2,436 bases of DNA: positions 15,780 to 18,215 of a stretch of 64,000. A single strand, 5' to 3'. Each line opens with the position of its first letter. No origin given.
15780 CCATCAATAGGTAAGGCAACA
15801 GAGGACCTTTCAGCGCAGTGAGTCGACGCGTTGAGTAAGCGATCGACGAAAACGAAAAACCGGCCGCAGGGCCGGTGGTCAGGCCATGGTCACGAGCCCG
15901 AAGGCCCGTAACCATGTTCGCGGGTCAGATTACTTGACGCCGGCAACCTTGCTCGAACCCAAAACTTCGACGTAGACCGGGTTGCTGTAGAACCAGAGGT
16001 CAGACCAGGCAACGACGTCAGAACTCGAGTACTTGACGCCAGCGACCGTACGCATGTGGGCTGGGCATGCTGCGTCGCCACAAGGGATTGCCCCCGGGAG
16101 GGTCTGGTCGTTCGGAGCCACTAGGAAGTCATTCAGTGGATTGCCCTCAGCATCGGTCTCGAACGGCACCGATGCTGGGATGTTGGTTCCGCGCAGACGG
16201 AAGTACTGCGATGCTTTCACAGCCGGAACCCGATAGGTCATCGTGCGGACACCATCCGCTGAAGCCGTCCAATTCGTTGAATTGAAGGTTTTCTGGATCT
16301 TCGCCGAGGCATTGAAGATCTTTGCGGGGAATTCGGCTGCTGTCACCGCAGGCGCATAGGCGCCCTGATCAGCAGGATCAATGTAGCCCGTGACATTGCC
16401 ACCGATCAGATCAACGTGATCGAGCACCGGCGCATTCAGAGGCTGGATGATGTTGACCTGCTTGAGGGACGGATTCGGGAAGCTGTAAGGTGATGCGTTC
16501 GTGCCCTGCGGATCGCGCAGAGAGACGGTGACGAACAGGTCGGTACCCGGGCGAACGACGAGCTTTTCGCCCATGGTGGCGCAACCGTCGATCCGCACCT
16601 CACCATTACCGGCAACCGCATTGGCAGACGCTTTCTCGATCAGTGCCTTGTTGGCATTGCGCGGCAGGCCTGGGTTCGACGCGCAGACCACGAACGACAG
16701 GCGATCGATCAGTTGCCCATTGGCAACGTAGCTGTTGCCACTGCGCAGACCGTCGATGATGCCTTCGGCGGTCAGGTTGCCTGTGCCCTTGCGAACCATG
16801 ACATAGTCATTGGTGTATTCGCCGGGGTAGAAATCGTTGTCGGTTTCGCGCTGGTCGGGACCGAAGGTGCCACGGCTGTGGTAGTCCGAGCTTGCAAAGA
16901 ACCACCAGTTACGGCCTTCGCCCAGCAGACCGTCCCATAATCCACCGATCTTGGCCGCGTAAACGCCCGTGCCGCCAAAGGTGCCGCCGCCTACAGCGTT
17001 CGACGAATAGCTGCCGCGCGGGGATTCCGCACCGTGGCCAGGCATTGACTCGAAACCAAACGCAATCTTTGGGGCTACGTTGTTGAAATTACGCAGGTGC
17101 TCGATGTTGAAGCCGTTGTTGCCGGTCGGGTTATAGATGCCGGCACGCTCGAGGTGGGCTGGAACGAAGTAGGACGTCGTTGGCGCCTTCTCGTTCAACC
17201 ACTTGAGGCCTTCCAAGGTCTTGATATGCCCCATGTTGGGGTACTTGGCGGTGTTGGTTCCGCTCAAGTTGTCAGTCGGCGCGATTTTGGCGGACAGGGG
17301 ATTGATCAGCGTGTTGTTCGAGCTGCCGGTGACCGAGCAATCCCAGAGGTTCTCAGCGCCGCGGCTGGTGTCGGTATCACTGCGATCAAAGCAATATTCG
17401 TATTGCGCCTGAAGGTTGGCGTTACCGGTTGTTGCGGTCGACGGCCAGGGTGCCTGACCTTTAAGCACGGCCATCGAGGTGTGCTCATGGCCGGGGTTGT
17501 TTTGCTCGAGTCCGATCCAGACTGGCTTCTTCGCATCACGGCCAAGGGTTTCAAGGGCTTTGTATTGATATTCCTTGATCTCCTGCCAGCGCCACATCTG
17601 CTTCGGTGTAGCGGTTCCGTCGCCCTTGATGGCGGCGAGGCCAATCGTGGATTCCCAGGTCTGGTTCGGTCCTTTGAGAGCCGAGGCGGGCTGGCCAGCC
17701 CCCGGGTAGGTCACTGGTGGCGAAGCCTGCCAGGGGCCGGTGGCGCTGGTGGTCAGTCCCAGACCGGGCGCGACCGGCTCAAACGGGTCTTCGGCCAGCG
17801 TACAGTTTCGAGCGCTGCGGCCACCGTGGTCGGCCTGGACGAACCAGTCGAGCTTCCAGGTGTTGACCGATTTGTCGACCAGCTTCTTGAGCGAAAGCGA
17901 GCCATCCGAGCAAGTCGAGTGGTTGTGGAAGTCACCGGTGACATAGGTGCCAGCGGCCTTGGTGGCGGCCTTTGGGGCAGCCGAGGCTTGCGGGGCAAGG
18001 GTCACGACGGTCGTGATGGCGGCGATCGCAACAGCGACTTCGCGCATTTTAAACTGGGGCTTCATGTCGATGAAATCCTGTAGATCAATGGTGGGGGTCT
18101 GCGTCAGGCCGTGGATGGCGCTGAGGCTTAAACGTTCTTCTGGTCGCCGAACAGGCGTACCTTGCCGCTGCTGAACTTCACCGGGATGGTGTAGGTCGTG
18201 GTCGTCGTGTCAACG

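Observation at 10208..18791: Compact 7-gene minus-strand operon behind a triple Pho-box-like array, with an unexplained gene combination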

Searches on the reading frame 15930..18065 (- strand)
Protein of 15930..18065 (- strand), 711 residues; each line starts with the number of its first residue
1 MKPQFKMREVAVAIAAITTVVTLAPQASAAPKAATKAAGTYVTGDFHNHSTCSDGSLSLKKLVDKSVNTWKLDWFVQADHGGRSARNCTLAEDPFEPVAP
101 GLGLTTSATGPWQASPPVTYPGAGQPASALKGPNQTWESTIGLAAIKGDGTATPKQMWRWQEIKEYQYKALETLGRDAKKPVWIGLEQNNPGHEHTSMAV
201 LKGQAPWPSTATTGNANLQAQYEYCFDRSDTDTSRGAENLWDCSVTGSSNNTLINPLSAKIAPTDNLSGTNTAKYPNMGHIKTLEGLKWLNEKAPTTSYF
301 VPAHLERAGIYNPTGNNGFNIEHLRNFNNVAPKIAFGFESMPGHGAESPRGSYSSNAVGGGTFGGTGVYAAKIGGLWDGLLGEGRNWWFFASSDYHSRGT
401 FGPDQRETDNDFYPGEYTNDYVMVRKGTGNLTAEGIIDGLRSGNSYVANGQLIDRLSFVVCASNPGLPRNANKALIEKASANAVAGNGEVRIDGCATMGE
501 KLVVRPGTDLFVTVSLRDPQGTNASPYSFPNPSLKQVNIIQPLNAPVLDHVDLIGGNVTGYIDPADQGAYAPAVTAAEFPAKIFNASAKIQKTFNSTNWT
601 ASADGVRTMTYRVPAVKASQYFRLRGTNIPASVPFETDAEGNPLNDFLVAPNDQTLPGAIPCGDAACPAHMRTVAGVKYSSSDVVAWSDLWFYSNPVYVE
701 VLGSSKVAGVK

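Call 3: search_protein_families(library=pfam, proteins=[window:15930-18065:-], max_evalue=0.01)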
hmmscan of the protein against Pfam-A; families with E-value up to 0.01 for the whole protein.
window:15930-18065:- (711 aa): 0 families

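Call 5: search_protein_families(library=ncbifam, proteins=[window:15930-18065:-], max_evalue=0.01)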
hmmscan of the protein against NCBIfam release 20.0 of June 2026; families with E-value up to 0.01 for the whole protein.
window:15930-18065:- (711 aa): 2 families
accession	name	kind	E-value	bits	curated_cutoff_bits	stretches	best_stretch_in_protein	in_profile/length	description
NF038032.1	CehA_McbA_metalo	domain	3.8e-09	36.4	80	1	376-461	159-226/315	CehA/McbA family metallohydrolase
NF005928.0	PRK07945.1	equivalog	0.0037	16.7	250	1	21-83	78-138/337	PHP domain-containing protein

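Call 7: search_solved_structures(query=window:15930-18065:-, max_evalue=1, show_alignments=2)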
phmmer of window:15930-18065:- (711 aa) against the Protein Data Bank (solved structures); distinct sequences matched with E-value up to 1: 0.

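Call 8: find_related_loci(query=window:15930-18065:-, collection=genome_contigs, flank=10000)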
Query window:15930-18065:- (711 aa) in genome_contigs; peptide patterns used: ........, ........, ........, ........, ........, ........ (x = any residue, [..] = any of these).
378 stretches matched a pattern; 327 encode a relative of the query (tblastn E <= 1e-3); the best 80 are kept; 80 distinct loci.
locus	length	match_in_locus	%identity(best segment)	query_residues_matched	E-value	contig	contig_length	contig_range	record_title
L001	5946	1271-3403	96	1-711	0e+0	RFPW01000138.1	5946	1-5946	MAG: Betaproteobacteria bacterium isolate WB4_2_1101 contig_100_137, whole genome shotgun sequence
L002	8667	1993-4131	88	1-711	0e+0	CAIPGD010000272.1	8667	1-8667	uncultured bacterium isolate Ja1_bin-2358 genome assembly, contig: bin-2358:272/586, whole genome shotgun sequence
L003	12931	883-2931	69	25-711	0e+0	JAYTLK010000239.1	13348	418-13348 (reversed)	MAG: Herminiimonas sp. isolate GFS_3325 GFS_3325_238, whole genome shotgun sequence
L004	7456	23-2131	71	4-711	0e+0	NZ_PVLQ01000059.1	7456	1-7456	Malikia granosa strain P1 contig_59, whole genome shotgun sequence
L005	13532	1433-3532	72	1-711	0e+0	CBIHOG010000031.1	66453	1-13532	MAG TPA_asm: uncultured Variovorax sp. isolate SRR18156213_metabat2_6 genome assembly, contig: ERZ27336873.287, whole ge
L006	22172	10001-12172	67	1-711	0e+0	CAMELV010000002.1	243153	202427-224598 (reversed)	MAG: Comamonas sp. lk isolate MsE-30jul19-110 genome assembly, contig: MsE-30jul19-C31, whole genome shotgun sequence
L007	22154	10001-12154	67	1-710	0e+0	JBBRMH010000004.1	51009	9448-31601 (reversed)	MAG: Burkholderiales bacterium isolate La1_metabat2.021 LA1C_B2.021_k141_2157597L_51009_cov_22.1942, whole genome shotgu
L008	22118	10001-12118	71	1-711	0e+0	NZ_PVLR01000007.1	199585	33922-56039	Malikia spinosa strain 83 contig_7, whole genome shotgun sequence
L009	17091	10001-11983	72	39-711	0e+0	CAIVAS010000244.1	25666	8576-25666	MAG: uncultured Burkholderiales bacterium isolate Ki2-D2_bin-0248 genome assembly, contig: bin-0248:244/270, whole genom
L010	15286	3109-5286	68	5-711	0e+0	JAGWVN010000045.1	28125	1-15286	MAG: Betaproteobacteria bacterium isolate REEB420 contig-150_2933, whole genome shotgun sequence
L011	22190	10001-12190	67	1-711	0e+0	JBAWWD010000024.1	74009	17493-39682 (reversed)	MAG: Burkholderiales bacterium isolate ELA028 MAG028_24, whole genome shotgun sequence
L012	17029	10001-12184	66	1-711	0e+0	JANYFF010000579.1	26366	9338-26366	MAG: Polaromonas sp. isolate 338R_metabinner_90_sub 338R_k141_619745, whole genome shotgun sequence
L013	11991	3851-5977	67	1-711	0e+0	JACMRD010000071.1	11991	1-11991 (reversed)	MAG: Herminiimonas sp. isolate LF-bin-489 FL-bin-489-contig-k141_254164, whole genome shotgun sequence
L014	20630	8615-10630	69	39-711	0e+0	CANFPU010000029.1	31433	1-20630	MAG: Burkholderiales bacterium isolate Jr-14may18-272 genome assembly, contig: Jr-14may18-C2224, whole genome shotgun se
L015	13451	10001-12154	66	1-711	0e+0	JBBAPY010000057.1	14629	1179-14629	MAG: Rhodoferax sp. isolate EUL_179 ctg57-EUL_179, whole genome shotgun sequence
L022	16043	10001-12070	60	1-711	0e+0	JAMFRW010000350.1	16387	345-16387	MAG: Rhodoferax sp. isolate NGEE_A_bin40 k127_986460, whole genome shotgun sequence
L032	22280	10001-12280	49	5-711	0e+0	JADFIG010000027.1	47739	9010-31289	MAG: Proteobacteria bacterium isolate B38T1B8 B38T1B8_NODE965, whole genome shotgun sequence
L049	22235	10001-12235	48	23-711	0e+0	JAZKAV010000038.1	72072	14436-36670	MAG: Pseudomonadota bacterium isolate ADI_H3L2_1_122_18_3-bin047_1 ADIH3L21_B047_1_000000000038, whole genome shotgun se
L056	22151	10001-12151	51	29-711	0e+0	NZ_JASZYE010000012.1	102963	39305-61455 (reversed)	Variovorax flavidus strain J2P1-59 L60707_12, whole genome shotgun sequence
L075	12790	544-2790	48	1-711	0e+0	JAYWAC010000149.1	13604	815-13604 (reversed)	MAG: Pseudomonadota bacterium isolate GL92_UP_concoct_102 GL92_UP_concoct_102_148, whole genome shotgun sequence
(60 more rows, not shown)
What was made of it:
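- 327 species genomes encode g2 relatives (call 8).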

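Call 9: find_homologous_proteins(query=window:15930-18065:-)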
Query window:15930-18065:- (711 aa): 2835 proteins with E <= 0.001 among 8000 candidates; the best 120 are listed.
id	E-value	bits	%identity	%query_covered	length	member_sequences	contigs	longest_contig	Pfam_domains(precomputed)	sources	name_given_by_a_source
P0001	0.0e+0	1494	89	100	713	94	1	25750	-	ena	-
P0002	0.0e+0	1432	86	100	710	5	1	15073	-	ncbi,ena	-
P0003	0.0e+0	1231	77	95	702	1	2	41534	-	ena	-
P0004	0.0e+0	1209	75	100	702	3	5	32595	-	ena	-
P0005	0.0e+0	1196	73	100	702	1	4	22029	-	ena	-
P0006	0.0e+0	1185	74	95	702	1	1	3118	-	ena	-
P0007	0.0e+0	1185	72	100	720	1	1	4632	-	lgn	-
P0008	0.0e+0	1184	71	100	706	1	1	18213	-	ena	-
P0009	0.0e+0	1177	74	95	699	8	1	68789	-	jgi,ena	jgi:hypothetical protein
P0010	0.0e+0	1175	73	95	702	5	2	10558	-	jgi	jgi:hypothetical protein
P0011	0.0e+0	1174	72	100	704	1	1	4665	-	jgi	jgi:hypothetical protein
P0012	0.0e+0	1172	71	100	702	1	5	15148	-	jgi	jgi:hypothetical protein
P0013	0.0e+0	1170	73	95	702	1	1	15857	-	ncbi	-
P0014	0.0e+0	1169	70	100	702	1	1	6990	-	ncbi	-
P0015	0.0e+0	1168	73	95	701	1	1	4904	-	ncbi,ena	-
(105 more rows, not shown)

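Call 28: predict_structure(alignment_id=A1)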
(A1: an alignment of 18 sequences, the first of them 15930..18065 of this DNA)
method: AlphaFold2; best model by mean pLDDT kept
length: 711 residues; sequences in the alignment: 18
mean_pLDDT: 43.2   pTM: 0.44
mean pLDDT of the five models: 43.2, 41.7, 41.5, 40.8, 37.7
residues with pLDDT >= 90: 0; 70-90: 59; 50-70: 168; < 50: 484
segments of 3 or more residues with pLDDT < 50: 1-58, 65-157, 189-194, 202-213, 228-240, 249-272, 303-313, 315-322, 338-455, 518-549, 559-586, 626-695, 704-711
pLDDT, mean of each block of 10 residues (from residue 1): 39 39 26 26 35 45 49 46 39 37 31 29 28 31 36 46 56 56 51 51 41 55 58 41 52 38 37 55 70 66 43 47 57 54 29 27 27 28 33 31 22 24 28 43 30 53 77 81 60 63 75 66 26 29 38 58 26 28 44 64 67 78 52 32 30 26 25 25 25 48 42 24
secondary structure, 60 per line:
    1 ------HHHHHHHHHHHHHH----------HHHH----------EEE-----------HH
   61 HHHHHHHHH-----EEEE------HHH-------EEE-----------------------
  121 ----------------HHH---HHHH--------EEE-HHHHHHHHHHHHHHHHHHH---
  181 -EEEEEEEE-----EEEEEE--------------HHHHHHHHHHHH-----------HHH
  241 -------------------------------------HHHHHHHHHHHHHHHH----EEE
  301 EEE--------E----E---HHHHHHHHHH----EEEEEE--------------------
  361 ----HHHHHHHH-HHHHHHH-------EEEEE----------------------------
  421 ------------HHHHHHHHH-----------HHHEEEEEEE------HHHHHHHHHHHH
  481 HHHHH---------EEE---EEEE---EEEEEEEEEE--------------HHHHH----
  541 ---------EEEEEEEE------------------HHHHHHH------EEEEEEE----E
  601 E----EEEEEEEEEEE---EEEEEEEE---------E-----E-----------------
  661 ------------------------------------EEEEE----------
elements in order (helices of 4 or more, strands of 3 or more residues): H7-20 H31-34 E45-47 H59-69 E75-78 E95-97 H143-146 E155-157 H159-177 E182-189 E195-200 H215-226 H278-293 E298-303 H321-330 E335-340 H365-372 H374-380 E388-392 H433-441 E456-462 H469-485 E495-497 E501-504 E508-517 H532-536 E550-557 H576-582 E589-595 E606-616 E620-627 E697-701
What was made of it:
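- Tried and rejected: AF2 with 18 close homologues failed (pLDDT 43, call 28).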

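Call 29: search_solved_structures(query=A1, max_evalue=10, show_alignments=3)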
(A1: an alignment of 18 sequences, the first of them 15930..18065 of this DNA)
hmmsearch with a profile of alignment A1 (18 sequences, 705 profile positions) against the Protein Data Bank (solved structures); distinct sequences matched with E-value up to 10: 1.
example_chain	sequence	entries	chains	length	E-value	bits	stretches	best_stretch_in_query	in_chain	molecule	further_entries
9etk_A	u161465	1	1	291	0.031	16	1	47-85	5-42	Metal-dependent phosphoesterases (PHP family)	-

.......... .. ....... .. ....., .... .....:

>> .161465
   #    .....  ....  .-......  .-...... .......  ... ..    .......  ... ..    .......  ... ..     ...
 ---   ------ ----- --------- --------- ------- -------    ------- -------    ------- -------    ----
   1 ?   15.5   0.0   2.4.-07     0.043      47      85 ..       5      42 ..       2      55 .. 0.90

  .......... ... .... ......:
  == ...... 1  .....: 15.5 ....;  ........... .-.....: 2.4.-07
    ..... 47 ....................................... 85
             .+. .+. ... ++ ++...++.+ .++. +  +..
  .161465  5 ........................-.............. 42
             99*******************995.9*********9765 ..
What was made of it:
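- On PHP-superfamily metallophosphoesterase (g2): A PDB profile search gives 9etk at E 0.031, N-terminus only (call 29).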

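Call 30: search_protein_families(library=pfam, proteins=[window:15930-18065:-], max_evalue=10)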
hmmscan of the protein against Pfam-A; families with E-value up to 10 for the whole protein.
window:15930-18065:- (711 aa): 0 families

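Call 39: search_protein_representatives(alignment_id=A1)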
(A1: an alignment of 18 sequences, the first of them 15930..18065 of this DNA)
Query: 18 sequences, 705 profile positions. Proteins with E-value up to 0.001 (for the whole library): 1024; up to 1e-10: 658; up to 1e-30: 278. The best 150 are listed.
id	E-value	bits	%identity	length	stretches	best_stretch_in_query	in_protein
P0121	0.0e+00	1032.4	-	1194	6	148-461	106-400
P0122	5.1e-298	1006.9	-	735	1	3-704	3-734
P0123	6.9e-246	834.6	-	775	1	4-705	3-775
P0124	5.3e-233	792.0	-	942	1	33-705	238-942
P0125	5.3e-230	782.1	-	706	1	2-705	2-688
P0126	1.6e-192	658.2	-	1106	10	273-475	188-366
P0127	2.9e-181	621.0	-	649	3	127-451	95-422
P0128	2.7e-176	604.6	-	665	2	26-460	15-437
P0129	2.9e-160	551.6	-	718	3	20-373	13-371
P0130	9.1e-152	523.5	-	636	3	131-461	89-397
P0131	1.9e-145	502.6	-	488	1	268-626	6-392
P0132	5.7e-145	501.0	-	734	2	27-452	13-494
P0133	1.9e-140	486.1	-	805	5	491-696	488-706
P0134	1.2e-134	466.9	-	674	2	28-452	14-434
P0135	2.7e-133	462.5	-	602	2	158-489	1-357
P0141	1.3e-120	420.6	-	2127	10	269-459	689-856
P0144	7.1e-112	391.7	-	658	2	15-459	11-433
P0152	1.2e-96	341.4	-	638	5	269-464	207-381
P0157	4.8e-94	332.7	-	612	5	268-460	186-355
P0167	4.1e-88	313.1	-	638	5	264-464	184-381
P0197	3.3e-78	280.4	-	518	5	270-460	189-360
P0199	6.0e-78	279.5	-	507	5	272-478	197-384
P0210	1.2e-72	262.0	-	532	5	274-459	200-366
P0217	1.2e-69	252.1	-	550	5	270-460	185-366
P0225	3.7e-66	240.5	-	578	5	274-459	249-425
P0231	1.2e-64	235.6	-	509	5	269-459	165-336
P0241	2.1e-60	221.5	-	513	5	270-469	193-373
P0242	2.2e-60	221.4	-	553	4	275-458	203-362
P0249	6.3e-58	213.3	-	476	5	272-461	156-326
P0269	2.4e-53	198.2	-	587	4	136-460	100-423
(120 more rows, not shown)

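Call 40: search_protein_families(library=pfam, proteins=[P0123, P0125, P0128, P0132, P0144, P0152, P0157, P0167, P0197, P0141], max_evalue=0.001)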
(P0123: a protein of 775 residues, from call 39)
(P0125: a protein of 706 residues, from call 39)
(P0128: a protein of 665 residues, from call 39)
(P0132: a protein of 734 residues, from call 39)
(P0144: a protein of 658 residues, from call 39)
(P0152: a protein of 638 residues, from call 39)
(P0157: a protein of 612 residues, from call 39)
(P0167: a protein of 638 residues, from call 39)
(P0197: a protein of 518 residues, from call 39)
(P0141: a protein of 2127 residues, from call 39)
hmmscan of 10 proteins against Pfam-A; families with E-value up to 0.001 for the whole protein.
P0123 (775 aa): 0 families

P0125 (706 aa): 0 families

P0128 (665 aa): 0 families

P0132 (734 aa): 0 families

P0144 (658 aa): 0 families

P0152 (638 aa): 1 family
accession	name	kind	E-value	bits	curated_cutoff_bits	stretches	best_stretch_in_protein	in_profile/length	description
PF18962.6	Por_Secre_tail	-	1.9e-15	57.3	27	1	568-636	1-75/75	Secretion system C-terminal sorting domain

P0157 (612 aa): 1 family
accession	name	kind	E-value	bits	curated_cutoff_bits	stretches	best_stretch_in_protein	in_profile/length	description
PF18962.6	Por_Secre_tail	-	1.6e-09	38.4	27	1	543-606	3-70/75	Secretion system C-terminal sorting domain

P0167 (638 aa): 1 family
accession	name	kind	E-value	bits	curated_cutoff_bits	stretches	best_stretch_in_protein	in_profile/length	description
PF18962.6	Por_Secre_tail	-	8.1e-10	39.3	27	1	570-634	1-72/75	Secretion system C-terminal sorting domain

P0197 (518 aa): 0 families

P0141 (2127 aa): 9 families
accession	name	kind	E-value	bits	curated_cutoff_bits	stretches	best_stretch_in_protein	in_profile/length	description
PF20578.4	aBig_2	-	1.3e-32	111.9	27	1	327-408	3-87/89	Atrophied bacterial Ig domain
PF02368.24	Big_2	-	1.7e-32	111.6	22.8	3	1476-1554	2-79/79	Bacterial Ig-like domain (group 2)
PF00395.25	SLH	-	2.3e-32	111.1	20.8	3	2009-2051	1-43/44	S-layer homology domain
PF24135.1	DUF7402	-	2e-29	102.8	27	1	417-544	1-133/133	Domain of unknown function (DUF7402)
PF22359.2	Big-like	-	2.2e-10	41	27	1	1513-1556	5-46/48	Bacterial Ig-like domain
PF21764.3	Invasin_D4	-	2.7e-06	28.2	27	0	1673-1713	29-71/88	Invasin, domain 4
PF00149.33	Metallophos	-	3e-06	28.3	21.5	1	40-247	3-190/191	Calcineurin-like phosphoesterase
PF00754.31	F5_F8_type_C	-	9.7e-05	22.9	28.2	1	424-529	2-113/127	F5/8 type C domain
PF21461.3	HL_N-beta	-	0.00057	20.1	27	0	1689-1722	19-50/57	Hyaluronate lyase, N-terminal beta-sheet domain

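Call 47: find_encoding_contigs(protein=P0128, flank=8000, max_places=4)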
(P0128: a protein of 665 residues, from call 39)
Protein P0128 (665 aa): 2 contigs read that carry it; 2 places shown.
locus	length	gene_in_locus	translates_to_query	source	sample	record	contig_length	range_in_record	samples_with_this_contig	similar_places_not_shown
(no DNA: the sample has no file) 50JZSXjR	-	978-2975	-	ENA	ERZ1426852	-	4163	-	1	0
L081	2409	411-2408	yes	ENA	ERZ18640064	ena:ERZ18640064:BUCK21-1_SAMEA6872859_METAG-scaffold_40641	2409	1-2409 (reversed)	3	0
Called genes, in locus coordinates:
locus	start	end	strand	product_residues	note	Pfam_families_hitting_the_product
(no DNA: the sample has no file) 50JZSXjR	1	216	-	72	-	?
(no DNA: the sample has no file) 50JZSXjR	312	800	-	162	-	-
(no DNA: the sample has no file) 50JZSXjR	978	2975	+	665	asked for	-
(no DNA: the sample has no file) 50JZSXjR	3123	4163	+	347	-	?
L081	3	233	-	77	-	?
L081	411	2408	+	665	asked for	?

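Call 48: find_encoding_contigs(protein=P0152, flank=8000, max_places=4)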
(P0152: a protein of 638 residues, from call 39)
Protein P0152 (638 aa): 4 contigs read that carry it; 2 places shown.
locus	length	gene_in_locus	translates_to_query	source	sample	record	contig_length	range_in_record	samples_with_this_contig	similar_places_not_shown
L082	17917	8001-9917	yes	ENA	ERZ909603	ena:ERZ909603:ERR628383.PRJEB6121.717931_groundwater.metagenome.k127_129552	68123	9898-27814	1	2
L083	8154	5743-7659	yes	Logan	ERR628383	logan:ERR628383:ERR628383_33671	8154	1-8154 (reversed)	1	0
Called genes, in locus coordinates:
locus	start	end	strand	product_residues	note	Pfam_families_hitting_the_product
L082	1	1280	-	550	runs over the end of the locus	PF03572:Peptidase_S41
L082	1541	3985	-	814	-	PF13715:CarbopepD_reg_2, PF14905:OMP_b-brl_3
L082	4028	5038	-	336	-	-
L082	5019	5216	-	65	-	-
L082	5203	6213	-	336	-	PF08443:RimK (weak)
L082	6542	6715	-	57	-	-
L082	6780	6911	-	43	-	-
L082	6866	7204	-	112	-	PF04397:LytTR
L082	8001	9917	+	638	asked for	PF18962:Por_Secre_tail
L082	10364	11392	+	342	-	PF00534:Glycos_transf_1, PF13692:Glyco_trans_1_4, PF13524:Glyco_trans_1_2 (weak)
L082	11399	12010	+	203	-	PF09335:VTT_dom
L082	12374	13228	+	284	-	-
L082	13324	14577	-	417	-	PF13439:Glyco_transf_4, PF13579:Glyco_trans_4_4 (weak), PF00534:Glycos_transf_1, PF20706:GT4-conflict (weak), PF13692:Glyco_trans_1_4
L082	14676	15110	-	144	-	PF02566:OsmC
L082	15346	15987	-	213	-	-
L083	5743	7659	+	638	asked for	PF18962:Por_Secre_tail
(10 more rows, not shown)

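Call 49: predict_structure(alignment_id=A2)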
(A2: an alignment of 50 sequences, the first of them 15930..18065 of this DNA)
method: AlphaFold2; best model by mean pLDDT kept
length: 711 residues; sequences in the alignment: 50
mean_pLDDT: 87.9   pTM: 0.89
mean pLDDT of the five models: 87.9, 87.3, 86.4, 86.2, 84.6
residues with pLDDT >= 90: 521; 70-90: 101; 50-70: 25; < 50: 64
segments of 3 or more residues with pLDDT < 50: 1-26, 95-101, 103-131
pLDDT, mean of each block of 10 residues (from residue 1): 39 41 47 79 97 92 96 98 93 53 41 38 40 75 93 93 96 96 98 97 95 93 95 84 81 71 85 90 96 96 95 92 97 96 92 90 95 96 97 94 89 97 83 96 97 98 94 97 96 94 96 96 96 97 97 97 94 83 91 98 96 97 98 96 90 86 93 93 96 98 83 43
secondary structure, 60 per line:
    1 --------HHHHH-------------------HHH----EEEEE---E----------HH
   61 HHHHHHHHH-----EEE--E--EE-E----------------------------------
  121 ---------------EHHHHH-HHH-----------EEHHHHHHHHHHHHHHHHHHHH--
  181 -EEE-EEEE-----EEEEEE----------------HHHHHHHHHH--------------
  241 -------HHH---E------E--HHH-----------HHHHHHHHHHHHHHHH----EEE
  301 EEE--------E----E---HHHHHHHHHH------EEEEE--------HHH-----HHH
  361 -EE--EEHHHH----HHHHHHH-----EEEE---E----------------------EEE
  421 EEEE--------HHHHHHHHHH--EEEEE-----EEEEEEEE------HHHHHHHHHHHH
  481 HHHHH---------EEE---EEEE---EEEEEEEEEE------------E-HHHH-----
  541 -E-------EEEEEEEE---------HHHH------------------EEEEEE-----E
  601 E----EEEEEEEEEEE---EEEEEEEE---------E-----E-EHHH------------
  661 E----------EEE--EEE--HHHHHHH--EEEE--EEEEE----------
elements in order (helices of 4 or more, strands of 3 or more residues): H9-13 E40-44 H59-69 E75-77 H137-141 H159-178 E182-184 E186-189 E195-200 H217-226 H278-293 E298-303 H321-330 E337-341 H368-371 H376-382 E388-391 E418-424 H433-442 E445-449 E455-462 H469-485 E495-497 E501-504 E508-517 H532-535 E550-557 H567-570 E589-594 E606-616 E620-627 E672-674 E677-679 H682-688 E691-694 E697-701
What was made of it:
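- On PHP-superfamily metallophosphoesterase (g2): The AF2 model (pLDDT 87.9) shows alternating beta/alpha elements carrying the ligands (call 49).
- Tried and rejected: It worked with 50 diverse sequences (call 49).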
